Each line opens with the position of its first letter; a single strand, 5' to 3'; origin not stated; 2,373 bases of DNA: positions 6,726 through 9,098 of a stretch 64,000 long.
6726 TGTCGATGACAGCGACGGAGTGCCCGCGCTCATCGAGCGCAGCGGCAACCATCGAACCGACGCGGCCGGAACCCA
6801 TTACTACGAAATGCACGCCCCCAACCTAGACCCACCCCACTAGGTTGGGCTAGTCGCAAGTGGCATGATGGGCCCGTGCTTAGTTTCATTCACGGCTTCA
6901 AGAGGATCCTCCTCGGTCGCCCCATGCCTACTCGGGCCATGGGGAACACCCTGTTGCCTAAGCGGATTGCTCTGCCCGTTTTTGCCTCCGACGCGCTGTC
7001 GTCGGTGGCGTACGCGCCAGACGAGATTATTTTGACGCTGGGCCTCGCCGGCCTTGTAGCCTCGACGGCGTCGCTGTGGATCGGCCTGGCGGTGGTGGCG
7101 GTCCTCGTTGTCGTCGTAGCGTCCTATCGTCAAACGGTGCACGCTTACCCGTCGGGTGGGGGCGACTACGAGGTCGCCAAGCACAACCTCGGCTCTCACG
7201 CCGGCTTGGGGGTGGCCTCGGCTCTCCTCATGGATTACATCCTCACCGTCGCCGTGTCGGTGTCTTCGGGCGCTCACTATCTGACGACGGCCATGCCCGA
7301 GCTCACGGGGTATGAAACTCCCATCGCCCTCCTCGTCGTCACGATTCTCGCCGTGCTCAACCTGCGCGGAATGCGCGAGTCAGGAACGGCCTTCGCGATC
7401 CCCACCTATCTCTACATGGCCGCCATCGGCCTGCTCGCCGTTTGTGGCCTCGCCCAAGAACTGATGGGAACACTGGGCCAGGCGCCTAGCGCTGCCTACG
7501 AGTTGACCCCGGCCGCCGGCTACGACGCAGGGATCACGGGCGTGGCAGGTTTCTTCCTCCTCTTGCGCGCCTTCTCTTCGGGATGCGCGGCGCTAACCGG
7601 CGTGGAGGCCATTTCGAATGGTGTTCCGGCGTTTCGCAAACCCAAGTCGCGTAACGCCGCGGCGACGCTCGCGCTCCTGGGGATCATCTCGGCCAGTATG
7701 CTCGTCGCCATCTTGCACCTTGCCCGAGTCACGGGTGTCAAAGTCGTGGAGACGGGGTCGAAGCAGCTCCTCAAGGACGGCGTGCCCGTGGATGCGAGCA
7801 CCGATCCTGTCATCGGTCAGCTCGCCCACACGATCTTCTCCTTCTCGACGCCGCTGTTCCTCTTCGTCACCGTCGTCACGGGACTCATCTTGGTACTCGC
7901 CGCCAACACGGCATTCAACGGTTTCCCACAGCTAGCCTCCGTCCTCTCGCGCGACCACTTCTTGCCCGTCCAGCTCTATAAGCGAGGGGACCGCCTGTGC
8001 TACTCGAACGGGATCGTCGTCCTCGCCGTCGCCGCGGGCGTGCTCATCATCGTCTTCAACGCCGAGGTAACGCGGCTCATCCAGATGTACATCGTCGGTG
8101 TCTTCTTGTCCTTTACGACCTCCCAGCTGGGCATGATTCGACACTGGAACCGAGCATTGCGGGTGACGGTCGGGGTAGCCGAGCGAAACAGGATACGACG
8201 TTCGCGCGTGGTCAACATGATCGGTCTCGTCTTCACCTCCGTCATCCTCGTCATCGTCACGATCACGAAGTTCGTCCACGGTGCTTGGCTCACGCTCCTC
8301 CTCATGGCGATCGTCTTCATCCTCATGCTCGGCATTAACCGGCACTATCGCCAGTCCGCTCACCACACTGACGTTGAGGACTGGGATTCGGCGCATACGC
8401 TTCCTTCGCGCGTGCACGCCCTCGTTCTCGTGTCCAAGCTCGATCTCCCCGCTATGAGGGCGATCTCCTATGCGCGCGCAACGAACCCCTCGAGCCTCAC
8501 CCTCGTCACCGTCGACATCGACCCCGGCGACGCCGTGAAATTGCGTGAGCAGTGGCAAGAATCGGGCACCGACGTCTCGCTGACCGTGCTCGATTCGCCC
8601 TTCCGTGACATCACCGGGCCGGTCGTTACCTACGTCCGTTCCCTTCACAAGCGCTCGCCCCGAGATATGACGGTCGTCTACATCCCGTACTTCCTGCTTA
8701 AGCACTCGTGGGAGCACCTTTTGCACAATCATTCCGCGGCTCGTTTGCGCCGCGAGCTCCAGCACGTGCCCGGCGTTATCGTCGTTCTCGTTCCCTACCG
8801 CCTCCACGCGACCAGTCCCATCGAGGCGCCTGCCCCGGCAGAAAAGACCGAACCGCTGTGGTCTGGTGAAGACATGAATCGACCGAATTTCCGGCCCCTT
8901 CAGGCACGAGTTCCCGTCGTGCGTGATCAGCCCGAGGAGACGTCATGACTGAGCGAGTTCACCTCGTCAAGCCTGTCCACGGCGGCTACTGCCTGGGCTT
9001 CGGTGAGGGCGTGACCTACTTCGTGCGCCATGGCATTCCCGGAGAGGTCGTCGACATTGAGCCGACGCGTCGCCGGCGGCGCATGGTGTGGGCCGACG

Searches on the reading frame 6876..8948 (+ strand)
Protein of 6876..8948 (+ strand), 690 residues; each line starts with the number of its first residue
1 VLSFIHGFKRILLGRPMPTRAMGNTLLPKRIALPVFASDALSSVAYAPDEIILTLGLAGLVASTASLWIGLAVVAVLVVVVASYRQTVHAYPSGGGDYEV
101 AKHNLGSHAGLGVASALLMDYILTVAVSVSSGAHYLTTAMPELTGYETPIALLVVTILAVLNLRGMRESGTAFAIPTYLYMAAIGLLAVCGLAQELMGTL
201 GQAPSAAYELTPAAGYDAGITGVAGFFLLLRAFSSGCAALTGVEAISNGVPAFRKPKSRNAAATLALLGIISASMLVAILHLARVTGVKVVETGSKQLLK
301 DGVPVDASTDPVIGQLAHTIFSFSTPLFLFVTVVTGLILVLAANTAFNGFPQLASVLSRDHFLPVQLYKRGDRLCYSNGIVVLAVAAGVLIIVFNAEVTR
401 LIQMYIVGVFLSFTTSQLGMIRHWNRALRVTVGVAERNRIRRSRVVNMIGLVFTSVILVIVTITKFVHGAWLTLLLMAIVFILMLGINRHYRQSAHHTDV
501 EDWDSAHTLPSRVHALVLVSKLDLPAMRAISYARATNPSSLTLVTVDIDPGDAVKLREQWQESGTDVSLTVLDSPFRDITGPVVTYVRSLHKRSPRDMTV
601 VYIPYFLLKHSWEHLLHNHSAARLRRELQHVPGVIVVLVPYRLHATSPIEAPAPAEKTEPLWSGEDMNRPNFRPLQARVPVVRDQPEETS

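Call 36: search_protein_families(library=pfam, proteins=[window:6876-8948:+], max_evalue=0.001)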
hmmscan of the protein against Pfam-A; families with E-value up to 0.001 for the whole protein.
window:6876-8948:+ (690 aa): 2 families
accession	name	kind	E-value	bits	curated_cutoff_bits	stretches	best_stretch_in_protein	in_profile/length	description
PF13520.12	AA_permease_2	-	1.2e-21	77.6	27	1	51-481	19-424/427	Amino acid permease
PF02705.21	K_trans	-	1.8e-09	37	24.8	2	110-210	96-196/454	K+ potassium transporter integral membrane domain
